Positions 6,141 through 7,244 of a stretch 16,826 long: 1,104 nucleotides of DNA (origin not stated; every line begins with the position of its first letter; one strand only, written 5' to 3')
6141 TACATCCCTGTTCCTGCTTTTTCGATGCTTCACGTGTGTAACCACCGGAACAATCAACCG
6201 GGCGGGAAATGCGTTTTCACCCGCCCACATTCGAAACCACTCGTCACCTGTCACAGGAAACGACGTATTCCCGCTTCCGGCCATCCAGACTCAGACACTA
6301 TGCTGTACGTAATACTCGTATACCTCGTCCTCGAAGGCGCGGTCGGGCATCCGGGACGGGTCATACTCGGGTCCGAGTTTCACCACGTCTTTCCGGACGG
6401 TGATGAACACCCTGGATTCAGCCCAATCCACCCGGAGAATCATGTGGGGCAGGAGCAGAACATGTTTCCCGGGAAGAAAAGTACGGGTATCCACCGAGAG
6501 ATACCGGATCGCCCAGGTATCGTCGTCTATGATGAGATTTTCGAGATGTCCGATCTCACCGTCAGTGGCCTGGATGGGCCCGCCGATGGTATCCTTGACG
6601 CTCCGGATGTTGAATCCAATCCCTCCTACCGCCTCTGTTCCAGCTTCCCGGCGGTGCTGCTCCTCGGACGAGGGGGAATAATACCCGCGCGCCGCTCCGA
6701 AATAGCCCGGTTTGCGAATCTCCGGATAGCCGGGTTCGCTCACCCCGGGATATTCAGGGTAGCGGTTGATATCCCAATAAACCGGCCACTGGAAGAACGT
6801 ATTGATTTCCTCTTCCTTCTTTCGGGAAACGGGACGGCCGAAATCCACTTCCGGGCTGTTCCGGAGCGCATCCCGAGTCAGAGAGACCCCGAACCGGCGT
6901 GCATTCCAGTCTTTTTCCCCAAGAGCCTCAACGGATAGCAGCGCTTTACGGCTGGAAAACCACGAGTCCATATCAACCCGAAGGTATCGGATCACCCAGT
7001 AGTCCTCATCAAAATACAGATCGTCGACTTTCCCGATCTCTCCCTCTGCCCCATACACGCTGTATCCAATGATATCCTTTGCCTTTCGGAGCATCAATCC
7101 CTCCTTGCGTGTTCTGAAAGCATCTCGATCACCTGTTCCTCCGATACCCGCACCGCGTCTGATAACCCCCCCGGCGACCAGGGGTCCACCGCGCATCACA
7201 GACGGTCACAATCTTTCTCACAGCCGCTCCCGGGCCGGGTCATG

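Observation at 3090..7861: Co-directional stress-like cluster: MarR, tandem PRC-barrel protein, GAPDH, small ORF, EncFtn, encapsulin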

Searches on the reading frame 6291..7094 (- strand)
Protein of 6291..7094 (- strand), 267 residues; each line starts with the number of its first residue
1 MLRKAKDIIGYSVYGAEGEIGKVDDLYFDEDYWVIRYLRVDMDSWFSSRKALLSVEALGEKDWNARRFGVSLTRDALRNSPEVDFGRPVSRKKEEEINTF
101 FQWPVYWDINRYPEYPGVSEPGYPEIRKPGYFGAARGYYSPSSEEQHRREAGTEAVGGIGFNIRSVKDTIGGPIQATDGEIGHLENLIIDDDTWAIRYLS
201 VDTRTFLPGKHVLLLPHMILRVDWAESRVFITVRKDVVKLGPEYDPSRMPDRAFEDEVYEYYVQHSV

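Call 4: search_protein_families(library=pfam, proteins=[window:6291-7094:-], max_evalue=0.01)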
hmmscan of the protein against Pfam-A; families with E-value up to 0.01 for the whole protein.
window:6291-7094:- (267 aa): 1 family
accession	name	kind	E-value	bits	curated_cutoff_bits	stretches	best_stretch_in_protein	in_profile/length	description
PF05239.21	PRC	-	3.5e-11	43.4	21.2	2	5-56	6-58/78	PRC-barrel domain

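Call 26: find_homologous_proteins(query=window:6291-7094:-, max_evalue=0.00001)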
Query window:6291-7094:- (267 aa): 48 proteins with E <= 0.00001 among 696 candidates.
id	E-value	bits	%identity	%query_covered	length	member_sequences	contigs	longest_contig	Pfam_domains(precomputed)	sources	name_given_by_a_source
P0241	2.8e-180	616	100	100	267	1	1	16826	PF05239.22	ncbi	-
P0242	6.8e-127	440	69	100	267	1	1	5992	PF05239.22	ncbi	ncbi:MAG: PRC-barrel domain-containing protein [Candidatus Latescibacterota bacterium]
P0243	2.0e-121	422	66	97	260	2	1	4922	PF05239.22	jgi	jgi:uncharacterized protein YrrD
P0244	2.2e-53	199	40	98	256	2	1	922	PF05239.22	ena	-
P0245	4.6e-52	195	40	98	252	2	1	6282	PF05239.22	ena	-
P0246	1.1e-50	190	39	99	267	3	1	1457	PF05239.22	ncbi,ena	-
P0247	1.9e-49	186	34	98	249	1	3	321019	PF05239.22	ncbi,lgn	-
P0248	2.1e-49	186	40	99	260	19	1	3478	PF05239.22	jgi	jgi:sporulation protein YlmC with PRC-barrel domain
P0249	2.3e-49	186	36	98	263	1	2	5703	PF05239.22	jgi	jgi:hypothetical protein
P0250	3.3e-48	182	33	99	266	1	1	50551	PF05239.22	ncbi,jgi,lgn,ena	ncbi:MAG: PRC-barrel domain-containing protein [Phycisphaerae bacterium]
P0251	6.0e-48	181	37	98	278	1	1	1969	PF05239.22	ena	-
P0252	8.9e-48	181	40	98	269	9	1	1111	PF05239.22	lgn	-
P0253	4.0e-47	179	36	98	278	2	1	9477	PF05239.22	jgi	jgi:sporulation protein YlmC with PRC-barrel domain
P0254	4.9e-47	178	38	98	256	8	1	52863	PF05239.22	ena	-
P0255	5.3e-47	178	36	99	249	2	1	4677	PF05239.22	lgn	-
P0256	6.8e-47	178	37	100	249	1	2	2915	PF05239.22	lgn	-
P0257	1.1e-46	177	36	98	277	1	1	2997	PF05239.22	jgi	jgi:hypothetical protein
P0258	3.2e-46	176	38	98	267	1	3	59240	PF05239.22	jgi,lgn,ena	jgi:hypothetical protein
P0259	3.9e-46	175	40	98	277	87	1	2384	PF05239.22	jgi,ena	jgi:sporulation protein YlmC with PRC-barrel domain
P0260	6.5e-46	175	39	93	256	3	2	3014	PF05239.22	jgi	jgi:sporulation protein YlmC with PRC-barrel domain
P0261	1.7e-45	173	35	98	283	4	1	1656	PF05239.22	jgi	jgi:hypothetical protein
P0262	3.2e-45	173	36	97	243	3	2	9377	PF05239.22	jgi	jgi:hypothetical protein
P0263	3.2e-45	172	38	91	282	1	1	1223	PF05239.22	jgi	jgi:hypothetical protein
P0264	9.8e-45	171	35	98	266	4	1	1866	PF05239.22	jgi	jgi:hypothetical protein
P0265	1.1e-44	171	36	91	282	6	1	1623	PF05239.22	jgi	jgi:sporulation protein YlmC with PRC-barrel domain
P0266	1.3e-44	171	35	98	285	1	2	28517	PF05239.22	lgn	-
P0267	1.8e-44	170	37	93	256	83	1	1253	PF05239.22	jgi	jgi:uncharacterized protein YrrD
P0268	4.2e-44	169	35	92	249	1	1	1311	PF05239.22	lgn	-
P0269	7.6e-44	168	36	98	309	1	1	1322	PF05239.22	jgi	jgi:uncharacterized protein YrrD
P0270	1.1e-43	167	36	98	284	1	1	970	PF05239.22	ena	-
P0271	4.5e-43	165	37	92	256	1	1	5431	PF05239.22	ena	-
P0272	5.2e-43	165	34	98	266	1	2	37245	PF05239.22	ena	-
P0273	1.1e-42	164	34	98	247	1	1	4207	PF05239.22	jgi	jgi:hypothetical protein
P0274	1.6e-42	164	35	93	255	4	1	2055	PF05239.22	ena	-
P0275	2.1e-42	163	33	98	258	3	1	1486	PF05239.22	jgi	-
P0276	5.4e-42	162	34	98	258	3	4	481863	PF05239.22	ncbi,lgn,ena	-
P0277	6.9e-42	162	37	98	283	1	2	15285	PF05239.22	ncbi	ncbi:MAG: PRC-barrel domain-containing protein [Bryobacteraceae bacterium]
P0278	6.0e-41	158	33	98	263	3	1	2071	PF05239.22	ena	-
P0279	7.3e-41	158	33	98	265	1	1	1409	PF05239.22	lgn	-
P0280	9.1e-41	158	32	98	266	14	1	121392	PF05239.22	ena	-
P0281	3.0e-40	156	33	98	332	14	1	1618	PF05239.22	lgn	-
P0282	5.0e-38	149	32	98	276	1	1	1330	PF05239.22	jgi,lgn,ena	-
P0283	8.8e-38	148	53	33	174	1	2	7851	PF05239.22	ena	-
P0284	1.7e-33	134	33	99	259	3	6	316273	PF05239.22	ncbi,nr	ncbi:MAG TPA: PRC-barrel domain-containing protein [Dongiaceae bacterium]|nr:PRC-barrel domain-conta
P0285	4.9e-33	133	34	90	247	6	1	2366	PF05239.22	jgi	jgi:hypothetical protein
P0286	9.9e-28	115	29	93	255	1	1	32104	PF05239.22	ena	-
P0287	2.2e-26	111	34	76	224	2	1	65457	PF05239.22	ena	-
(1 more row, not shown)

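Call 35: search_protein_families(library=ncbifam, proteins=[window:6291-7094:-], max_evalue=0.001)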
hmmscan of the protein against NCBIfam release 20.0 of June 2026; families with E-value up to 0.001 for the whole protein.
window:6291-7094:- (267 aa): 1 family
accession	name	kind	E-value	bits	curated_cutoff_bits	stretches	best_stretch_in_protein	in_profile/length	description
TIGR01150.2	puhA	equivalog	1.1e-13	51.3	200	1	4-101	147-246/262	photosynthetic reaction center subunit H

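Call 42: find_encoding_contigs(protein=P0245, flank=6000, max_places=3)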
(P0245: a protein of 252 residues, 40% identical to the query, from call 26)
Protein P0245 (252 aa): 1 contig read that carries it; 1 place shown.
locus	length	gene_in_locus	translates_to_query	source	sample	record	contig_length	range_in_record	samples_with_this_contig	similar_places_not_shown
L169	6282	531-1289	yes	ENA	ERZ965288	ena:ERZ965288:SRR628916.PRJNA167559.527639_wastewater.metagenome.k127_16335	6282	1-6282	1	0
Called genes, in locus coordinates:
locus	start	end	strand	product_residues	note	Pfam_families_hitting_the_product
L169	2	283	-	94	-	?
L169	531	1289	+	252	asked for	PF05239:PRC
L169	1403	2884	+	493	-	PF00089:Trypsin, PF13365:Trypsin_2, PF13180:PDZ_2, PF00595:PDZ, PF12812:PDZ_1 (faint), PF17820:PDZ_6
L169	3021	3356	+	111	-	PF03860:Csp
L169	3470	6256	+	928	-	PF00330:Aconitase, PF00694:Aconitase_C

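Call 43: find_encoding_contigs(protein=P0254, flank=6000, max_places=3)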
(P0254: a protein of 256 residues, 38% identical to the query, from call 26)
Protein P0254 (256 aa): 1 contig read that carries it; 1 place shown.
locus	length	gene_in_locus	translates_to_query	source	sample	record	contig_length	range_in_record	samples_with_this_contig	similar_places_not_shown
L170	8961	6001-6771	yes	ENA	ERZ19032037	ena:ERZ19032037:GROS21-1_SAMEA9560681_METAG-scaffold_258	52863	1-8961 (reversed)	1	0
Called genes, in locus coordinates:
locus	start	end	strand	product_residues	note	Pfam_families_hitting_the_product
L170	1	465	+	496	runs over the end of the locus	PF02874:ATP-synt_ab_N, PF00006:ATP-synt_ab, PF22919:ATP-synt_VA_C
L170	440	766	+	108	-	-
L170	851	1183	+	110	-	PF09527:ATPase_gene1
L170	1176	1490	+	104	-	PF12966:AtpR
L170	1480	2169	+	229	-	PF00119:ATP-synt_A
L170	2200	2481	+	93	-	PF00137:ATP-synt_C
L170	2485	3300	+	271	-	PF00430:ATP-synt_B, PF00213:OSCP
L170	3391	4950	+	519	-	PF02874:ATP-synt_ab_N, PF00006:ATP-synt_ab, PF00306:ATP-synt_ab_C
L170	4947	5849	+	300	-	PF00231:ATP-synt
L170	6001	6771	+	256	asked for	PF05239:PRC (faint)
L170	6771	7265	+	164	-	PF02985:HEAT (faint), PF13646:HEAT_2, PF03130:HEAT_PBS (weak)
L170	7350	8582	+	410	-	PF00871:Acetate_kinase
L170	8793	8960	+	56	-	?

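Call 44: find_encoding_contigs(protein=P0250, flank=6000, max_places=3)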
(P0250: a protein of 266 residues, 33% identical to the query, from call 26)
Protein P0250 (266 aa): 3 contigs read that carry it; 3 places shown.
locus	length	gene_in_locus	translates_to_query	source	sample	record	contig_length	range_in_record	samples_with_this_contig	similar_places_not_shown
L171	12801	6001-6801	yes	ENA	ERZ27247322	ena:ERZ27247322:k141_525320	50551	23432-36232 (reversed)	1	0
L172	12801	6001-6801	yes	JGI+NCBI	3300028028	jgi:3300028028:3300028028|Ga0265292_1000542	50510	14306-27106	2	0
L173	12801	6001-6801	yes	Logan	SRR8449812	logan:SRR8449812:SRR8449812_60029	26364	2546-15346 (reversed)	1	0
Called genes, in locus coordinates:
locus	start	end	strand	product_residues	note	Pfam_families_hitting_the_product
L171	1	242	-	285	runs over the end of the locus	PF00535:Glycos_transf_2, PF10111:Glyco_tranf_2_2, PF13641:Glyco_tranf_2_3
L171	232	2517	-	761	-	PF13489:Methyltransf_23, PF08241:Methyltransf_11, PF08242:Methyltransf_12, PF13649:Methyltransf_25, PF13847:Methyltransf_31, PF13489:Methyltransf_23, PF08241:Methyltransf_11, PF13649:Methyltransf_25, +7 more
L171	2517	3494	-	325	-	PF04230:PS_pyruv_trans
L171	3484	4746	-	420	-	PF00005:ABC_tran, PF13304:AAA_21 (faint), PF14524:Wzt_C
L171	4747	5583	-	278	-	PF01061:ABC2_membrane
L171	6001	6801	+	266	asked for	PF05239:PRC (weak)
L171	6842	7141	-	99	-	PF08827:DUF1805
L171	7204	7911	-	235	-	PF08241:Methyltransf_11, PF08242:Methyltransf_12 (weak), PF13649:Methyltransf_25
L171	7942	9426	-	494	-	PF13509:S1_2 (faint), PF00575:S1, PF21710:Spt6_S1 (faint), PF00575:S1, PF23459:S1_RRP5, PF00575:S1, PF23459:S1_RRP5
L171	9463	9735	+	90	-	-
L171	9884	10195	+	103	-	PF00216:Bac_DNA_binding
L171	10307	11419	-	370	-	-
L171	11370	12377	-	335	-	PF01208:URO-D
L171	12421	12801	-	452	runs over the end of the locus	PF01041:DegT_DnrJ_EryC1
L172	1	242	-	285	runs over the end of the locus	PF00535:Glycos_transf_2, PF10111:Glyco_tranf_2_2, PF13641:Glyco_tranf_2_3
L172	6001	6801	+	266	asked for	PF05239:PRC (weak)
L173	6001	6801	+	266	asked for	PF05239:PRC (weak)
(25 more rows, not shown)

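Call 78: predict_structure(alignment_id=A5)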
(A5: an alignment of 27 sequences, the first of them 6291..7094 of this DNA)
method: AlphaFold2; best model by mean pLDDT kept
length: 267 residues; sequences in the alignment: 27
mean_pLDDT: 81.4   pTM: 0.78
mean pLDDT of the five models: 81.4, 80.7, 80.4, 79.2, 79.0
residues with pLDDT >= 90: 157; 70-90: 53; 50-70: 11; < 50: 46
segments of 3 or more residues with pLDDT < 50: 110-145, 151-159
pLDDT, mean of each block of 10 residues (from residue 1): 95 95 95 91 92 92 95 93 90 90 72 36 33 34 48 43 89 95 96 92 90 92 90 92 95 92 79
secondary structure, 60 per line:
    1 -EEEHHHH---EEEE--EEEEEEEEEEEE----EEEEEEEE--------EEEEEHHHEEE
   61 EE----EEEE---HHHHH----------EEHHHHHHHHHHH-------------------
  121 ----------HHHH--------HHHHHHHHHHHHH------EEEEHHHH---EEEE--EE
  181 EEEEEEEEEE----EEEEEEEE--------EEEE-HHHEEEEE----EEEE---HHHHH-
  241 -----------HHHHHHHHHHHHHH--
elements in order: E2-4 H5-8 E12-15 E18-29 E34-41 E50-54 E58-62 E67-70 H74-78 H91-101 H131-134 H143-155 E162-165 H166-169 E173-176 E179-190 E195-202 E211-214 E219-223 E228-231 H235-239 H252-265

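Call 80: fold_search(model_id=the predicted structure, library=pdb)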
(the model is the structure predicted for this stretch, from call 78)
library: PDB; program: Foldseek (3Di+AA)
matches with E <= 10: 178; with E <= 0.001: 53
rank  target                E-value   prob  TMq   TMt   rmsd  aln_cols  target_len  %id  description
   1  8qzo_A                2.3e-10  1.00  0.45  0.70  13.4       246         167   12  Crystal structure of heterodimeric complex of CdpB1 and CdpB2 from A. fulgidus (released 2024-04-03)
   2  8qzo_B                1.5e-09  1.00  0.45  0.69  13.0       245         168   13  Crystal structure of heterodimeric complex of CdpB1 and CdpB2 from A. fulgidus (released 2024-04-03)
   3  8qzo_D                5.0e-09  1.00  0.45  0.76   4.0       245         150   11  Crystal structure of heterodimeric complex of CdpB1 and CdpB2 from A. fulgidus (released 2024-04-03)
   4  8qzo_F                7.2e-09  1.00  0.46  0.78   3.9       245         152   11  Crystal structure of heterodimeric complex of CdpB1 and CdpB2 from A. fulgidus (released 2024-04-03)
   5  7xxf_H                1.9e-05  1.00  0.32  0.33   2.0        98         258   19  Structure of photosynthetic LH1-RC super-complex of Rhodopila globiformis (released 2022-11-16)
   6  8wdu_H                1.9e-05  1.00  0.32  0.33   2.1        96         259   25  Photosynthetic LH1-RC complex from the purple sulfur bacterium Allochromatium vinosum purified by sucrose density (released 2024-02-21)
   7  7oy8_H                6.3e-05  1.00  0.32  0.33   2.2        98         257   28  Cryo-EM structure of the Rhodospirillum rubrum RC-LH1 complex (released 2021-09-22)
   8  1eys_H                8.5e-05  1.00  0.32  0.36   1.9        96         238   24  CRYSTAL STRUCTURE OF PHOTOSYNTHETIC REACTION CENTER FROM A THERMOPHILIC BACTERIUM, THERMOCHROMATIUM TEPIDUM (released 2000-12-13)
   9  2gnu_H                9.0e-05  1.00  0.30  0.34   2.0        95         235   22  The crystallization of reaction center from Rhodobacter sphaeroides occurs via a new route (released 2006-11-07)
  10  8b64_H                9.0e-05  1.00  0.30  0.33   2.1        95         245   25  Cryo-EM structure of RC-LH1-PufX photosynthetic core complex from Rba. capsulatus (released 2023-02-01)
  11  8z82_H                9.0e-05  1.00  0.33  0.32   2.5       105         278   21  Photosynthetic LH1-RC-HiPIP complex from the purple bacterium Halorhodospira halophila (released 2025-01-29)
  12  5y5s_H                1.1e-04  1.00  0.32  0.33   1.9        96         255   24  Structure of photosynthetic LH1-RC super-complex at 1.9 angstrom resolution (released 2018-04-11)
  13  9k3q_H                1.1e-04  1.00  0.32  0.33   2.1        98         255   28  Cryo-EM structure of the Rhodospirillum rubrum RC-LH1 complex (released 2024-12-04)
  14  9wqv_H                1.2e-04  1.00  0.33  0.34   2.1        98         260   21  Cryo-EM structure of LH1-RC from Rhodovulum sulfidophilum (released 2026-03-11)
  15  7vy2_H                1.5e-04  1.00  0.30  0.33   2.0        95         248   22  STRUCTURE OF PHOTOSYNTHETIC LH1-RC SUPER-COMPLEX OF RHODOBACTER SPHAEROIDES DIMER (released 2022-04-27)
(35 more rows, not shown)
